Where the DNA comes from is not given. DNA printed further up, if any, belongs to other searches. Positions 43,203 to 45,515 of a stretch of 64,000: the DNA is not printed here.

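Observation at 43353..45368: Bacterial EttA-type ABC-F translation factor encoded in a eukaryotic nucleus with a transit-peptide-like N-terminal extension (Phe at position 2)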

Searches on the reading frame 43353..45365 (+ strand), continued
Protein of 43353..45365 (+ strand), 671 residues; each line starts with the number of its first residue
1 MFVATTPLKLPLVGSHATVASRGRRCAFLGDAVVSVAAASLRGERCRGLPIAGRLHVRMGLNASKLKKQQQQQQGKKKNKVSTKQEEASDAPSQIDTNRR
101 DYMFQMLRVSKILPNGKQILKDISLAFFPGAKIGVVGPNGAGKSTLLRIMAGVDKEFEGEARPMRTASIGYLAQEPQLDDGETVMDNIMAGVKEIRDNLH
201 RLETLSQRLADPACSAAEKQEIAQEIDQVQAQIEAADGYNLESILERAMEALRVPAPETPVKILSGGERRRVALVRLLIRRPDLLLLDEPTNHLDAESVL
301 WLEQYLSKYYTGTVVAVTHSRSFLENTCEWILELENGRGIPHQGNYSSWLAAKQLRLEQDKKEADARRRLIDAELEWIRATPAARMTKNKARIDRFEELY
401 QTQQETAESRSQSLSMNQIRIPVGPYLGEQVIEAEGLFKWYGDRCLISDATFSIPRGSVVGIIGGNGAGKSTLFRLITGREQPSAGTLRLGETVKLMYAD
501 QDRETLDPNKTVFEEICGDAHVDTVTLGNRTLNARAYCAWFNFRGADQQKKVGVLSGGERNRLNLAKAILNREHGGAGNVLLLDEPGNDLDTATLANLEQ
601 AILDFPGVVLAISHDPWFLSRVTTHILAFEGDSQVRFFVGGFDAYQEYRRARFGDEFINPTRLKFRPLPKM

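Call 9: find_homologous_proteins(query=window:43353-45365:+, max_evalue=1e-50)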
Query window:43353-45365:+ (671 aa): 8000 proteins with E <= 1e-50 among 8000 candidates; the best 120 are listed.
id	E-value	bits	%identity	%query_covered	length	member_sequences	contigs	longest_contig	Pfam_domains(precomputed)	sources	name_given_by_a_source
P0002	0.0e+0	1507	100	100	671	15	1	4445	PF01926.30,PF00005.34,PF13555.13,PF13401.13,PF02463.26,PF13304.13,PF12848.14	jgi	jgi:sulfate-transporting ATPase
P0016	0.0e+0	1233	81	100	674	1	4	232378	PF01926.30,PF00005.34,PF13476.13,PF13555.13,PF02463.26,PF13304.13,PF12848.14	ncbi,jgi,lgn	jgi:ATP-binding cassette ChvD family protein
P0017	0.0e+0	1204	86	91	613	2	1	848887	PF01926.30,PF00005.34,PF13555.13,PF13401.13,PF02463.26,PF13304.13,PF12848.14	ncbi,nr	ncbi:hypothetical protein CCYA_CCYA02G0730 [Cyanidiococcus yangmingshanensis]|nr:hypothetical protei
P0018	2.4e-294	996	72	91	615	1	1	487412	PF01926.30,PF00005.34,PF00006.32,PF13476.13,PF13555.13,PF02463.26,PF13304.13,PF12848.14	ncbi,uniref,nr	ncbi:hypothetical protein CDCA_CDCA09G2781 [Cyanidium caldarium]|uniref:Probable ATP-dependent trans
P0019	2.8e-294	996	69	96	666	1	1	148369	PF01926.30,PF00005.34,PF00006.32,PF13476.13,PF13555.13,PF02463.26,PF13304.13,PF12848.14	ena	-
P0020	7.4e-286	968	-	-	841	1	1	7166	PF13173.13,PF01926.30,PF00005.34,PF00006.32,PF13555.13,PF13401.13,PF03193.23,PF02463.26,PF13304.13,PF00931.29,PF12848.14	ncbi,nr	ncbi:MAG: energy-dependent translational throttle protein EttA [Bdellovibrionales bacterium]|nr:ener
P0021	3.0e-241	821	65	86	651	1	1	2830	PF00005.34,PF13476.13,PF13555.13,PF02463.26,PF13304.13,PF12848.14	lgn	-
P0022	1.1e-217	743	-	-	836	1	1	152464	PF01926.30,PF00006.32,PF13555.13,PF13401.13,PF03193.23,PF13238.13,PF13304.13,PF00005.34,PF13476.13,PF03308.23,PF02463.26,PF12848.14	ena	-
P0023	9.9e-217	740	-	-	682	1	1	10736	PF00005.34,PF13476.13,PF13555.13,PF02463.26,PF13304.13,PF12848.14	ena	-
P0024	1.4e-212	726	54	92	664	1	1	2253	PF00005.34,PF13555.13,PF13401.13,PF02463.26,PF13304.13,PF12848.14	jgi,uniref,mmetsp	uniref:Probable ATP-dependent transporter ycf16 n=1 Tax=Timspurckia oligopyrenoides TaxID=708627 Rep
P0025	3.6e-198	678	58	85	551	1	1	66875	PF01926.30,PF00005.34,PF02463.26,PF13304.13,PF12848.14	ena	-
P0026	2.2e-197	676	58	85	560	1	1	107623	PF00005.34,PF13476.13,PF02463.26,PF13304.13,PF12848.14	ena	-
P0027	9.9e-197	674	57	85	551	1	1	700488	PF01926.30,PF00005.34,PF13555.13,PF02463.26,PF13304.13,PF12848.14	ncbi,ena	-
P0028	6.2e-196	671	57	85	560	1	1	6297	PF00005.34,PF13476.13,PF02463.26,PF13304.13,PF12848.14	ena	-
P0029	1.5e-195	670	57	85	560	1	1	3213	PF00005.34,PF13476.13,PF02463.26,PF13304.13,PF12848.14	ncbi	-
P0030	3.6e-195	668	56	85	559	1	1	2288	PF01926.30,PF00005.34,PF13476.13,PF13555.13,PF02463.26,PF13304.13,PF12848.14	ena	-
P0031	4.0e-195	668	56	85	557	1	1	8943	PF00005.34,PF13476.13,PF13555.13,PF02463.26,PF13304.13,PF12848.14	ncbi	ncbi:MAG: energy-dependent translational throttle protein EttA [Pseudomonadota bacterium]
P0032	1.2e-194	667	55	85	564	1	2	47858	PF00005.34,PF13476.13,PF13555.13,PF02463.26,PF13304.13,PF00931.29,PF12848.14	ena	-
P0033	1.2e-194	667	55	85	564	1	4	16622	PF00005.34,PF13476.13,PF13555.13,PF02463.26,PF13304.13,PF00931.29,PF12848.14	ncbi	-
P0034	2.3e-194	666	54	88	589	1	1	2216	PF00005.34,PF13476.13,PF02463.26,PF13304.13,PF12848.14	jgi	jgi:sulfate-transporting ATPase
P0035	2.5e-194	666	55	85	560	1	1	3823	PF00005.34,PF13476.13,PF13555.13,PF02463.26,PF13304.13,PF00931.29,PF12848.14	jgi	-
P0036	2.7e-194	666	55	85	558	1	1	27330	PF01926.30,PF00005.34,PF02463.26,PF13304.13,PF12848.14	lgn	-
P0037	4.3e-194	665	56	85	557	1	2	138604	PF00005.34,PF13555.13,PF02463.26,PF13304.13,PF12848.14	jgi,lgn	jgi:ATP-binding cassette ChvD family protein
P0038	5.0e-194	665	-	-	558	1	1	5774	PF00005.34,PF13476.13,PF02463.26,PF13304.13,PF12848.14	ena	-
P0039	5.7e-194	664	56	84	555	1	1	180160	PF00005.34,PF13555.13,PF13401.13,PF02463.26,PF13304.13,PF12848.14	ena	-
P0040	5.8e-194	664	56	85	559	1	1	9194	PF00005.34,PF13476.13,PF02463.26,PF13304.13,PF12848.14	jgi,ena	-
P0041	6.4e-194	664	55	85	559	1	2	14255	PF00005.34,PF13476.13,PF02463.26,PF13304.13,PF12848.14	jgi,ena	-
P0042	6.7e-194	664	56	84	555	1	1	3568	PF00005.34,PF13555.13,PF13401.13,PF02463.26,PF13304.13,PF12848.14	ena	-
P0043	9.7e-194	664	56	84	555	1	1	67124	PF00005.34,PF13555.13,PF13401.13,PF02463.26,PF13304.13,PF12848.14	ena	-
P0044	1.3e-193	663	-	-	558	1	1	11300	PF00005.34,PF02463.26,PF13304.13,PF12848.14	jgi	jgi:energy-dependent translational throttle protein EttA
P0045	1.4e-193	663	55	85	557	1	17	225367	PF00005.34,PF13476.13,PF13555.13,PF02463.26,PF13304.13,PF12848.14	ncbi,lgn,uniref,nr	ncbi:TPA: energy-dependent translational throttle protein EttA [Legionella pneumophila]|uniref:energ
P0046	1.5e-193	663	-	-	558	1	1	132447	PF00005.34,PF13476.13,PF02463.26,PF13304.13,PF12848.14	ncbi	-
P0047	2.0e-193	663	57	85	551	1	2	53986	PF00005.34,PF02463.26,PF13304.13,PF12848.14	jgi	jgi:ATP-binding cassette ChvD family protein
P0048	2.1e-193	663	56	84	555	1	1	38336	PF00005.34,PF13555.13,PF02463.26,PF13304.13,PF12848.14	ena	-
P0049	2.2e-193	663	56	85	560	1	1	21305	PF00005.34,PF13476.13,PF02463.26,PF13304.13,PF12848.14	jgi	jgi:ATP-binding cassette ChvD family protein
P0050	2.3e-193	662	56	85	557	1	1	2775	PF00005.34,PF13476.13,PF13555.13,PF02463.26,PF13304.13,PF12848.14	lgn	-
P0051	2.3e-193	662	-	-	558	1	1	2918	PF00005.34,PF02463.26,PF13304.13,PF12848.14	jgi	jgi:energy-dependent translational throttle protein EttA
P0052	2.6e-193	662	56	85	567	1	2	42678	PF00005.34,PF13476.13,PF13555.13,PF02463.26,PF13304.13,PF12848.14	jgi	jgi:energy-dependent translational throttle protein EttA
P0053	2.8e-193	662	-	-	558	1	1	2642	PF00005.34,PF13476.13,PF02463.26,PF13304.13,PF12848.14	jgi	jgi:sulfate-transporting ATPase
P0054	3.0e-193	662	-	-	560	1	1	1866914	PF00005.34,PF00006.32,PF02463.26,PF13304.13,PF12848.14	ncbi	ncbi:MAG: energy-dependent translational throttle protein EttA [Bdellovibrionota bacterium]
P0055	3.3e-193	662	55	85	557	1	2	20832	PF00005.34,PF13476.13,PF13555.13,PF02463.26,PF13304.13,PF12848.14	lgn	-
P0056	3.8e-193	662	57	85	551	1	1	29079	PF01926.30,PF00005.34,PF13476.13,PF02463.26,PF13304.13,PF12848.14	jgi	jgi:energy-dependent translational throttle protein EttA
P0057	3.8e-193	662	55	85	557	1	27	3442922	PF00005.34,PF13476.13,PF13555.13,PF02463.26,PF13304.13,PF12848.14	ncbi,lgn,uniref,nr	ncbi:energy-dependent translational throttle protein EttA [Legionella pneumophila]|uniref:energy-dep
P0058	4.2e-193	662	56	85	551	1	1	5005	PF01926.30,PF00005.34,PF13476.13,PF02463.26,PF13304.13,PF12848.14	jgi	jgi:energy-dependent translational throttle protein EttA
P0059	4.3e-193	662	55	85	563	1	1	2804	PF00005.34,PF02463.26,PF13304.13,PF12848.14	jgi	-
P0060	5.5e-193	661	55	85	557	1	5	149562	PF00005.34,PF13476.13,PF13555.13,PF02463.26,PF13304.13,PF12848.14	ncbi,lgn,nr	ncbi:TPA: energy-dependent translational throttle protein EttA [Legionella pneumophila]|nr:energy-de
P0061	5.7e-193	661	55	85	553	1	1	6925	PF00005.34,PF02463.26,PF13304.13,PF12848.14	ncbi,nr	ncbi:MAG: energy-dependent translational throttle protein EttA [Pseudomonadota bacterium]|nr:energy-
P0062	6.7e-193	661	55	85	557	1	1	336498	PF00005.34,PF13476.13,PF13555.13,PF02463.26,PF13304.13,PF12848.14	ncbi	ncbi:energy-dependent translational throttle protein EttA [Legionella pneumophila serogroup 1]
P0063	7.0e-193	661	55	85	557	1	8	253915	PF00005.34,PF13476.13,PF13555.13,PF02463.26,PF13304.13,PF12848.14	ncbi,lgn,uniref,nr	ncbi:TPA: energy-dependent translational throttle protein EttA [Legionella pneumophila subsp. pneumo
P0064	7.1e-193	661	55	85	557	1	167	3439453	PF00005.34,PF13476.13,PF13555.13,PF02463.26,PF13304.13,PF12848.14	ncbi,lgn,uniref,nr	ncbi:energy-dependent translational throttle protein EttA [Legionella pneumophila]|uniref:Energy-dep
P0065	7.2e-193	661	-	-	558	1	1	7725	PF00005.34,PF02463.26,PF13304.13,PF12848.14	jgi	jgi:energy-dependent translational throttle protein EttA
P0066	9.6e-193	660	55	85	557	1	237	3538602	PF00005.34,PF13476.13,PF13555.13,PF02463.26,PF13304.13,PF12848.14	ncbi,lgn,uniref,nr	ncbi:TPA: energy-dependent translational throttle protein EttA [Legionella pneumophila subsp. pneumo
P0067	9.7e-193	660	55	85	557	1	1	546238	PF00005.34,PF13476.13,PF13555.13,PF02463.26,PF13304.13,PF12848.14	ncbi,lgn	ncbi:energy-dependent translational throttle protein EttA [Legionella pneumophila serogroup 1]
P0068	9.8e-193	660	55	85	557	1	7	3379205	PF00005.34,PF13476.13,PF13555.13,PF02463.26,PF13304.13,PF12848.14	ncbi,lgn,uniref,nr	ncbi:energy-dependent translational throttle protein EttA [Legionella sp. PATHC032]|uniref:energy-de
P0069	9.9e-193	660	57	85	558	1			PF00005.34,PF13476.13,PF13555.13,PF13238.13,PF02463.26,PF13304.13,PF12848.14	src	-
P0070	1.1e-192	660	56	85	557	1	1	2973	PF00005.34,PF13304.13,PF12848.14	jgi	jgi:sulfate-transporting ATPase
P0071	1.2e-192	660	57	85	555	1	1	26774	PF00005.34,PF13476.13,PF02463.26,PF13304.13,PF12848.14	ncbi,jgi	-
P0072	1.3e-192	660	56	85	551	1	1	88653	PF01926.30,PF00005.34,PF02463.26,PF13304.13,PF12848.14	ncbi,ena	-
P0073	1.3e-192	660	55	85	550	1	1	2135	PF01926.30,PF00005.34,PF13476.13,PF13555.13,PF02463.26,PF13304.13,PF12848.14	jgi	jgi:sulfate-transporting ATPase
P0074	1.5e-192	660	55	85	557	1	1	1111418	PF00005.34,PF13555.13,PF02463.26,PF13304.13,PF12848.14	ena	-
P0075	1.7e-192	660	55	85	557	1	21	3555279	PF00005.34,PF13476.13,PF13555.13,PF02463.26,PF13304.13,PF12848.14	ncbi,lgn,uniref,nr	ncbi:TPA: energy-dependent translational throttle protein EttA [Legionella pneumophila]|uniref:energ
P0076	1.7e-192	660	-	-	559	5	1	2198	PF00005.34,PF13476.13,PF02463.26,PF13304.13,PF12848.14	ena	-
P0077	1.8e-192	660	56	85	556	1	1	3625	PF00005.34,PF13476.13,PF02463.26,PF13304.13,PF12848.14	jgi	jgi:ATP-binding cassette ChvD family protein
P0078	2.0e-192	659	56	85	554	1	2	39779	PF00005.34,PF13476.13,PF13401.13,PF13238.13,PF02463.26,PF13304.13,PF12848.14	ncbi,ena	-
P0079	2.1e-192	659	55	85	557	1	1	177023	PF00005.34,PF13476.13,PF13555.13,PF02463.26,PF13304.13,PF12848.14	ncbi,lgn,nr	ncbi:TPA: energy-dependent translational throttle protein EttA [Legionella pneumophila]|nr:energy-de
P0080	2.1e-192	659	56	85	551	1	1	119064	PF01926.30,PF00005.34,PF13476.13,PF13555.13,PF02463.26,PF13304.13,PF12848.14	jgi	jgi:ATP-binding cassette ChvD family protein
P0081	2.3e-192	659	55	85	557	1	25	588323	PF00005.34,PF13476.13,PF13555.13,PF02463.26,PF13304.13,PF12848.14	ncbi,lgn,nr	ncbi:TPA: energy-dependent translational throttle protein EttA [Legionella pneumophila subsp. pneumo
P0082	2.3e-192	659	53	85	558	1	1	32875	PF00005.34,PF13476.13,PF13555.13,PF02463.26,PF13304.13,PF12848.14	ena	-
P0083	2.6e-192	659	55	85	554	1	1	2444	PF00005.34,PF13476.13,PF13555.13,PF02463.26,PF13304.13,PF12848.14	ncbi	ncbi:energy-dependent translational throttle protein EttA, partial [Legionella pneumophila]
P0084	2.8e-192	659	55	85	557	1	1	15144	PF00005.34,PF13555.13,PF02463.26,PF13304.13,PF12848.14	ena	-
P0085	3.5e-192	659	55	85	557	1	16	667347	PF00005.34,PF13476.13,PF13555.13,PF02463.26,PF13304.13,PF12848.14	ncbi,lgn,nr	ncbi:energy-dependent translational throttle protein EttA [Legionella pneumophila serogroup 1]|nr:en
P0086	3.6e-192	659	-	-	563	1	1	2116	PF00005.34,PF13476.13,PF13555.13,PF13401.13,PF02463.26,PF13304.13,PF12848.14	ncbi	-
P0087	3.7e-192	658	55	85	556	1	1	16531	PF00005.34,PF13304.13,PF12848.14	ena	-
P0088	4.0e-192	658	55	85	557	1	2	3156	PF00005.34,PF13304.13,PF12848.14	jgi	jgi:sulfate-transporting ATPase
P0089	4.1e-192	658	55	85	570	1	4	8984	PF00005.34,PF02463.26,PF13304.13,PF12848.14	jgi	jgi:ATP-binding cassette ChvD family protein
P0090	4.2e-192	658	55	85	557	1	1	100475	PF00005.34,PF13476.13,PF13555.13,PF02463.26,PF13304.13,PF12848.14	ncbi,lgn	ncbi:TPA: energy-dependent translational throttle protein EttA [Legionella pneumophila]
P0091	4.3e-192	658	55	85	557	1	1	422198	PF00005.34,PF13476.13,PF13555.13,PF02463.26,PF13304.13,PF12848.14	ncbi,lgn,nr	ncbi:TPA: energy-dependent translational throttle protein EttA [Legionella pneumophila]|nr:energy-de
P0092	5.5e-192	658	55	85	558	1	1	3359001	PF00005.34,PF13476.13,PF13555.13,PF02463.26,PF13304.13,PF12848.14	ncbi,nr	ncbi:ABC transporter, ABC binding protein [Legionella pneumophila subsp. pneumophila ATCC 43290]|nr:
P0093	5.5e-192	658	-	-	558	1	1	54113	PF00005.34,PF13476.13,PF02463.26,PF13304.13,PF12848.14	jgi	jgi:energy-dependent translational throttle protein EttA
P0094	5.7e-192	658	55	85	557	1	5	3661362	PF00005.34,PF13476.13,PF13555.13,PF02463.26,PF13304.13,PF12848.14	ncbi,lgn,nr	ncbi:TPA: energy-dependent translational throttle protein EttA [Legionella pneumophila]|nr:energy-de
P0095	5.8e-192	658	55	85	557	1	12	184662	PF00005.34,PF13476.13,PF13555.13,PF02463.26,PF13304.13,PF12848.14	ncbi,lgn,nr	ncbi:TPA: energy-dependent translational throttle protein EttA [Legionella pneumophila]|nr:energy-de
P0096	5.8e-192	658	55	85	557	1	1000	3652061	PF00005.34,PF13476.13,PF13555.13,PF02463.26,PF13304.13,PF12848.14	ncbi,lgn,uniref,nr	ncbi:TPA: energy-dependent translational throttle protein EttA [Legionella pneumophila]|uniref:Energ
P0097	5.9e-192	658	55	85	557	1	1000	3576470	PF00005.34,PF13476.13,PF13555.13,PF02463.26,PF13304.13,PF12848.14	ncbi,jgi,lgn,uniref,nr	ncbi:TPA: energy-dependent translational throttle protein EttA [Legionella pneumophila]|uniref:Energ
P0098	5.9e-192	658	55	85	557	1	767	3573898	PF00005.34,PF13476.13,PF13555.13,PF02463.26,PF13304.13,PF12848.14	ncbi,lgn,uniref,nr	ncbi:TPA: energy-dependent translational throttle protein EttA [Legionella pneumophila]|uniref:energ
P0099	5.9e-192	658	55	85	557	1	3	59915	PF00005.34,PF13476.13,PF13555.13,PF02463.26,PF13304.13,PF12848.14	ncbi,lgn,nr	ncbi:TPA: energy-dependent translational throttle protein EttA [Legionella pneumophila]|nr:energy-de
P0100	6.0e-192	658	55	85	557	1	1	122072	PF00005.34,PF13476.13,PF13555.13,PF02463.26,PF13304.13,PF12848.14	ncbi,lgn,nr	ncbi:TPA: energy-dependent translational throttle protein EttA [Legionella pneumophila]|nr:energy-de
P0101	6.2e-192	658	55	85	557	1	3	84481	PF00005.34,PF13476.13,PF13555.13,PF02463.26,PF13304.13,PF12848.14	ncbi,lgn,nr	ncbi:TPA: energy-dependent translational throttle protein EttA [Legionella pneumophila]|nr:energy-de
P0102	6.6e-192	658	56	85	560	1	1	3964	PF00005.34,PF02463.26,PF13304.13,PF12848.14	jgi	jgi:energy-dependent translational throttle protein EttA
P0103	7.1e-192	658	56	85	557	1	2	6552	PF00005.34,PF02463.26,PF13304.13,PF12848.14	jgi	-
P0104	7.7e-192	657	55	85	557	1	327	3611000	PF00005.34,PF13476.13,PF13555.13,PF02463.26,PF13304.13,PF12848.14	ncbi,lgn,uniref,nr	ncbi:TPA: energy-dependent translational throttle protein EttA [Legionella pneumophila]|uniref:Energ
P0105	7.9e-192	657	56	85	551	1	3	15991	PF01926.30,PF00005.34,PF13555.13,PF02463.26,PF13304.13,PF12848.14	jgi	-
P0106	7.9e-192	657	55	85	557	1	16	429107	PF00005.34,PF13476.13,PF13555.13,PF02463.26,PF13304.13,PF12848.14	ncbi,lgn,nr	ncbi:TPA: energy-dependent translational throttle protein EttA [Legionella pneumophila]|nr:energy-de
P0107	7.9e-192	657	55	85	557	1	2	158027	PF00005.34,PF13476.13,PF13555.13,PF02463.26,PF13304.13,PF12848.14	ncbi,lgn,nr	ncbi:TPA: energy-dependent translational throttle protein EttA [Legionella pneumophila]|nr:energy-de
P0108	8.1e-192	657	55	85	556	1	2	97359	PF00005.34,PF13304.13,PF12848.14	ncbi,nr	ncbi:MAG: energy-dependent translational throttle protein EttA [Wenzhouxiangella sp.]|nr:energy-depe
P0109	8.2e-192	657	55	85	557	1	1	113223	PF00005.34,PF13476.13,PF13555.13,PF02463.26,PF13304.13,PF12848.14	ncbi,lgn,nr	ncbi:TPA: energy-dependent translational throttle protein EttA [Legionella pneumophila]|nr:energy-de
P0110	8.3e-192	657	55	85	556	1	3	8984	PF00005.34,PF02463.26,PF13304.13,PF12848.14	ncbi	ncbi:MAG: energy-dependent translational throttle protein EttA [Lysobacterales bacterium]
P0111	8.4e-192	657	55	85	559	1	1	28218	PF00005.34,PF13476.13,PF02463.26,PF13304.13,PF12848.14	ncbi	-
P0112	8.4e-192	657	55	85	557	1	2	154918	PF00005.34,PF13476.13,PF13555.13,PF02463.26,PF13304.13,PF12848.14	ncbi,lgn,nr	ncbi:TPA: energy-dependent translational throttle protein EttA [Legionella pneumophila subsp. pneumo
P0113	8.6e-192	657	55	85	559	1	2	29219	PF00005.34,PF13476.13,PF02463.26,PF13304.13,PF12848.14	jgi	-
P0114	9.5e-192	657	-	-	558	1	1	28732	PF00005.34,PF02463.26,PF13304.13,PF12848.14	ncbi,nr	ncbi:MAG TPA: energy-dependent translational throttle protein EttA [Myxococcota bacterium]|nr:energy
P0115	9.6e-192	657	56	85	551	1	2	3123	PF00005.34,PF02463.26,PF13304.13,PF12848.14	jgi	jgi:sulfate-transporting ATPase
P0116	1.0e-191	657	56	85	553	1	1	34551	PF00005.34,PF02463.26,PF13304.13,PF12848.14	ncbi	-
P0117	1.0e-191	657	55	85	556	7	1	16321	PF01926.30,PF00005.34,PF13555.13,PF02463.26,PF13304.13,PF12848.14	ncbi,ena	-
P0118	1.1e-191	657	55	85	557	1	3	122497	PF00005.34,PF13476.13,PF13555.13,PF02463.26,PF13304.13,PF12848.14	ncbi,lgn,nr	ncbi:TPA: energy-dependent translational throttle protein EttA [Legionella pneumophila]|nr:energy-de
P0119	1.1e-191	657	55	85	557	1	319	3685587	PF00005.34,PF13476.13,PF13555.13,PF02463.26,PF13304.13,PF12848.14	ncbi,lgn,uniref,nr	ncbi:TPA: energy-dependent translational throttle protein EttA [Legionella pneumophila]|uniref:energ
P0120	1.1e-191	657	55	85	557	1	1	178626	PF00005.34,PF13476.13,PF13555.13,PF02463.26,PF13304.13,PF12848.14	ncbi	ncbi:energy-dependent translational throttle protein EttA [Legionella pneumophila]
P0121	1.1e-191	657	55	85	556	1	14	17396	PF00005.34,PF02463.26,PF13304.13,PF12848.14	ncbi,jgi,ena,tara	jgi:ATP-binding cassette ChvD family protein|tara:strand:- start:6568 stop:8238 length:1671 start_co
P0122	1.1e-191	657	55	85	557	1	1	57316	PF00005.34,PF13476.13,PF13555.13,PF02463.26,PF13304.13,PF12848.14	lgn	-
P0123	1.1e-191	657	55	85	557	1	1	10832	PF00005.34,PF13476.13,PF13555.13,PF02463.26,PF13304.13,PF12848.14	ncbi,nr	ncbi:energy-dependent translational throttle protein EttA [Legionella pneumophila]|nr:energy-depende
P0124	1.2e-191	657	55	85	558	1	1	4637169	PF00005.34,PF13476.13,PF13555.13,PF02463.26,PF13304.13,PF12848.14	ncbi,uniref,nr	ncbi:energy-dependent translational throttle protein EttA [Egibacter rhizosphaerae]|uniref:Energy-de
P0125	1.3e-191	657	-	-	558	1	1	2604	PF00005.34,PF02463.26,PF13304.13,PF12848.14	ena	-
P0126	1.4e-191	657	55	85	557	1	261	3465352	PF00005.34,PF13476.13,PF13555.13,PF02463.26,PF13304.13,PF12848.14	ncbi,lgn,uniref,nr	ncbi:TPA: energy-dependent translational throttle protein EttA [Legionella pneumophila]|uniref:Energ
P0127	1.5e-191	656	55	85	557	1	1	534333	PF00005.34,PF13476.13,PF13555.13,PF02463.26,PF13304.13,PF12848.14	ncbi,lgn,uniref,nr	ncbi:energy-dependent translational throttle protein EttA [Legionella pneumophila]|uniref:energy-dep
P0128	1.5e-191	656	55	85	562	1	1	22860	PF00005.34,PF13476.13,PF13555.13,PF02463.26,PF13304.13,PF12848.14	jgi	jgi:sulfate-transporting ATPase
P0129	1.5e-191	656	55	85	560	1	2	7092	PF01926.30,PF00005.34,PF02463.26,PF13304.13,PF12848.14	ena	-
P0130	1.6e-191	656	55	85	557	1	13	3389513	PF00005.34,PF13476.13,PF13555.13,PF02463.26,PF13304.13,PF12848.14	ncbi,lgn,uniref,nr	ncbi:energy-dependent translational throttle protein EttA [Legionella pneumophila]|uniref:energy-dep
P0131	1.7e-191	656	-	-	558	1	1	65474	PF00005.34,PF13304.13,PF12848.14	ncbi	-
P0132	1.9e-191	656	55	85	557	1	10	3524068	PF00005.34,PF13476.13,PF13555.13,PF02463.26,PF13304.13,PF12848.14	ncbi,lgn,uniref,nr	ncbi:energy-dependent translational throttle protein EttA [Legionella pneumophila]|uniref:energy-dep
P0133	1.9e-191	656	55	85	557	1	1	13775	PF00005.34,PF02463.26,PF13304.13,PF12848.14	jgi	-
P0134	1.9e-191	656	55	84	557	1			PF00005.34,PF13476.13,PF02463.26,PF13304.13,PF12848.14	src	-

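Call 21: find_encoding_contigs(protein=P0021, flank=3000, max_places=3)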
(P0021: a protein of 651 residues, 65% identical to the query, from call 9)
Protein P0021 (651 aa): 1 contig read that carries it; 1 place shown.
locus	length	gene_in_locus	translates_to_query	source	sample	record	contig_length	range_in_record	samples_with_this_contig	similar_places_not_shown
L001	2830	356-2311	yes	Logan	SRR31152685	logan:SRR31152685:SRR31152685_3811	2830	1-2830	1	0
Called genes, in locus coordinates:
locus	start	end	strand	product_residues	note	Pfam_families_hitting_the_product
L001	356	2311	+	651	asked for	PF02463:SMC_N (faint), PF13476:AAA_23 (faint), PF00005:ABC_tran, PF13304:AAA_21 (faint), PF13555:AAA_29 (faint), PF12848:ABC_tran_Xtn, PF00005:ABC_tran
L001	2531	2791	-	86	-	PF02953:zf-Tim10_DDP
